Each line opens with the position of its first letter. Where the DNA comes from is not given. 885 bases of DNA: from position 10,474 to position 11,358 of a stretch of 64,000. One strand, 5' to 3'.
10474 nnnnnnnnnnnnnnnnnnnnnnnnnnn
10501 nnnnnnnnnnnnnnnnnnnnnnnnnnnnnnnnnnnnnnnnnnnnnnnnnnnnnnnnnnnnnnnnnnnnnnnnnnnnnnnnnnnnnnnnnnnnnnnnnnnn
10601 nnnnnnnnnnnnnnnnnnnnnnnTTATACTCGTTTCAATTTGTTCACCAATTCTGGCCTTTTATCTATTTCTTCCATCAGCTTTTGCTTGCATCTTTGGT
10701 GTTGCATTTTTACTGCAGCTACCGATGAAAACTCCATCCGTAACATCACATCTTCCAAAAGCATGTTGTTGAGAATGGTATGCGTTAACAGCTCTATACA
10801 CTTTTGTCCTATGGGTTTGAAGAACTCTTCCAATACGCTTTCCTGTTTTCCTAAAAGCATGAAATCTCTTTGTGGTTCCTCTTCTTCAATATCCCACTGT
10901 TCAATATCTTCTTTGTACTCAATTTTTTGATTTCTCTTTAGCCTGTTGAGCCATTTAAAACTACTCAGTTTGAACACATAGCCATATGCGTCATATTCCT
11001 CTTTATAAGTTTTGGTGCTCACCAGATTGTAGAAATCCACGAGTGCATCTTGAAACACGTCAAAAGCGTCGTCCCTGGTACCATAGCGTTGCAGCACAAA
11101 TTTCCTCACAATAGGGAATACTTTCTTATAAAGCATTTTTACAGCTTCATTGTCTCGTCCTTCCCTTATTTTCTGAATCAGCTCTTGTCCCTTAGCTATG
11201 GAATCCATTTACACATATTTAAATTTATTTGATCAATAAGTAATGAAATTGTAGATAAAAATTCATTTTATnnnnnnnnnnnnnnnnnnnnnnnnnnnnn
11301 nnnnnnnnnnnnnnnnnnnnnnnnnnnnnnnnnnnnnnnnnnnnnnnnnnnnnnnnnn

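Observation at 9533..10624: Inner-membrane anti-sigma-like protein whose extracytoplasmic end is a T9SS type-B sorting domain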

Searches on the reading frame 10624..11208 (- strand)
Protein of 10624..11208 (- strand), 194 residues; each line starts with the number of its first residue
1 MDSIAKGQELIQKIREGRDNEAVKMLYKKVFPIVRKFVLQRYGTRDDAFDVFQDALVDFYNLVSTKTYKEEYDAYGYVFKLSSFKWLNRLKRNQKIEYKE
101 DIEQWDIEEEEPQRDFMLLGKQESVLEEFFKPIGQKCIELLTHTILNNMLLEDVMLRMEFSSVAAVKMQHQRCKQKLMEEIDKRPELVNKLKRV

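Call 3: search_protein_families(library=pfam, proteins=[window:10624-11208:-], max_evalue=1)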
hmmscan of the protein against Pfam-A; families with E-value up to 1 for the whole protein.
window:10624-11208:- (194 aa): 1 family
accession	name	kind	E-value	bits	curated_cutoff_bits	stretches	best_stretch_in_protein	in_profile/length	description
PF04542.20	Sigma70_r2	-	0.00096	19.3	24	1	26-95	1-70/71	Sigma-70 region 2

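Call 4: search_protein_families(library=ncbifam, proteins=[window:10624-11208:-], max_evalue=1)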
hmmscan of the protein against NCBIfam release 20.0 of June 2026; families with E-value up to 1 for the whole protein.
window:10624-11208:- (194 aa): 15 families
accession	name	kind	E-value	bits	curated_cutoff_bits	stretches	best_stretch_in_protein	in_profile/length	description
TIGR02937.1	sigma70-ECF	superfamily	5.2e-09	35.9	42.9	1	21-180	1-164/165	sigma-70 family RNA polymerase sigma factor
TIGR02985.1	Sig70_bacteroi1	subfamily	2.5e-07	31.1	126.4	1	22-180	2-161/162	RNA polymerase sigma-70 factor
NF007216.0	PRK09638.1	equivalog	3.2e-07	30.3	194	1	7-106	5-101/180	RNA polymerase sigma factor SigY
TIGR02989.1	Sig-70_gvs1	subfamily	8.7e-06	25.7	124.55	1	28-178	8-155/158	RNA polymerase sigma-70 factor, Rhodopirellula/Verrucomicrobium family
NF009178.0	PRK12526.1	equivalog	3.6e-05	23.4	301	1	10-110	32-132/211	RNA polymerase sigma factor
NF008890.0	PRK11924.1-3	equivalog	0.00075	18.9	284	1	4-103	22-118/205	RNA polymerase sigma factor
NF007230.0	PRK09648.1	subfamily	0.00094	19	209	1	18-183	23-191/195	RNA polymerase sigma factor ShbA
NF009168.0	PRK12515.1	subfamily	0.0019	17.7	236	1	7-114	9-112/189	RNA polymerase sigma factor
NF004113.0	PRK05602.1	equivalog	0.0053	16.4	208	1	8-185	33-205/211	RNA polymerase sigma factor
TIGR02939.1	RpoE_Sigma70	equivalog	0.0061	16.6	236.15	1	7-111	7-108/190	RNA polymerase sigma factor RpoE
NF009166.1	PRK12513.1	equivalog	0.019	14.7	206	1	8-100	10-99/193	RNA polymerase sigma factor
NF007225.0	PRK09643.1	equivalog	0.019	14.6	190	1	8-95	15-99/204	RNA polymerase sigma factor SigM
NF009174.0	PRK12522.1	equivalog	0.02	14.9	217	1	23-141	5-116/175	RNA polymerase sigma factor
NF009176.0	PRK12524.1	equivalog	0.028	14.2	264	1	19-100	24-104/196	RNA polymerase sigma factor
NF006550.0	PRK09047.1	equivalog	0.32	10.4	173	0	37-91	26-82/194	RNA polymerase sigma factor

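Call 56: search_solved_structures(query=A4, max_evalue=0.1, show_alignments=1)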
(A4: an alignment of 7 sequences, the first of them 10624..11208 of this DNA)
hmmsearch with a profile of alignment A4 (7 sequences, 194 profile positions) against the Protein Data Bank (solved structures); distinct sequences matched with E-value up to 0.1: 8.
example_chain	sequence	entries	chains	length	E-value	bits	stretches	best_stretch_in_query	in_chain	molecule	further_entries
8z6g_B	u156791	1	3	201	0.0012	21.8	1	3-91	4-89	RNA polymerase sigma factor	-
6in7_B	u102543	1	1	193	0.0013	21.8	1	3-91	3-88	RNA polymerase sigma-H factor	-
2map_A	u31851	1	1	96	0.028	17.4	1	4-89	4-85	RNA polymerase sigma factor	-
2mao_A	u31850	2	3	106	0.033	17.2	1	4-89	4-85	RNA polymerase sigma factor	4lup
5or5_A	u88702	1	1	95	0.042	16.9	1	4-88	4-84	ECF RNA polymerase sigma-E factor,ECF RNA polymerase sigma factor SigW,ECF RNA polymerase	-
5wuq_A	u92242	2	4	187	0.042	16.8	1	11-98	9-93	ECF RNA polymerase sigma factor SigW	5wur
1or7_A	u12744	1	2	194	0.063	16.3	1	4-96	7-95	RNA polymerase sigma-E factor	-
6jbq_F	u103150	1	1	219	0.077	16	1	4-95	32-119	ECF RNA polymerase sigma-E factor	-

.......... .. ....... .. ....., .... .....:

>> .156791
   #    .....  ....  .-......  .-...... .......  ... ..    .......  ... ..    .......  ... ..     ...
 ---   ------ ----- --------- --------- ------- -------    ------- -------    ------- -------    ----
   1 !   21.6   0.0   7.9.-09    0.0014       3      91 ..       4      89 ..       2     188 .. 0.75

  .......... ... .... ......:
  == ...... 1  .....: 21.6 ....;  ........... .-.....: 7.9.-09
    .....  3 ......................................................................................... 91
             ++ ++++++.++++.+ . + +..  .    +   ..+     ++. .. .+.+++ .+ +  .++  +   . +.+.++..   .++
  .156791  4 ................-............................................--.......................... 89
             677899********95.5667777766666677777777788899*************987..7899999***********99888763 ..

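Call 57: list_cluster_members(proteins=[P0001, P0009, window:10624-11208:-, window:7986-9533:-, window:11272-12150:+])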
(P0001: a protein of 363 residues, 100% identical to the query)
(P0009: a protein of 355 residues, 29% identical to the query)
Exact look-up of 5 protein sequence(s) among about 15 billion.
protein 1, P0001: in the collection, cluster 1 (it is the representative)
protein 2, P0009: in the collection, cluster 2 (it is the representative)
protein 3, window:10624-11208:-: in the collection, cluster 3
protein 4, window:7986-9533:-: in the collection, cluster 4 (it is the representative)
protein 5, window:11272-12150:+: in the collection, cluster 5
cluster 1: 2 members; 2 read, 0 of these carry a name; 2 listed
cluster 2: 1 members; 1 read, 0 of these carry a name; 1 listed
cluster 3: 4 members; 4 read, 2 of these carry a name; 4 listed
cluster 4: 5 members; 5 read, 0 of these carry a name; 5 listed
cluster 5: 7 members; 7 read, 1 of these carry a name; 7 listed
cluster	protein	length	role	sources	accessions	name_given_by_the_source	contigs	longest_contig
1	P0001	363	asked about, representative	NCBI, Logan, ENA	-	-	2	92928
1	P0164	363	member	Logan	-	-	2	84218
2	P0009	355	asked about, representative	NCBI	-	-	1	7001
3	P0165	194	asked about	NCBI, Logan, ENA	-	-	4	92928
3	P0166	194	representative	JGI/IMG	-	DNA-directed RNA polymerase specialized sigma24 family protein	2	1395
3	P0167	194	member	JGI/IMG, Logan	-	RNA polymerase sigma factor (sigma-70 family)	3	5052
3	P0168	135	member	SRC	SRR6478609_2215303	-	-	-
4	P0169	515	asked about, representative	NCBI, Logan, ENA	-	-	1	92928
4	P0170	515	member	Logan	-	-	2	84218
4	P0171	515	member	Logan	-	-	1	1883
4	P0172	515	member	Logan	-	-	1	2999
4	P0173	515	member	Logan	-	-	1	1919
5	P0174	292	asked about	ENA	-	-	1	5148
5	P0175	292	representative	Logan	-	-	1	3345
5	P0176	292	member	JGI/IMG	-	hypothetical protein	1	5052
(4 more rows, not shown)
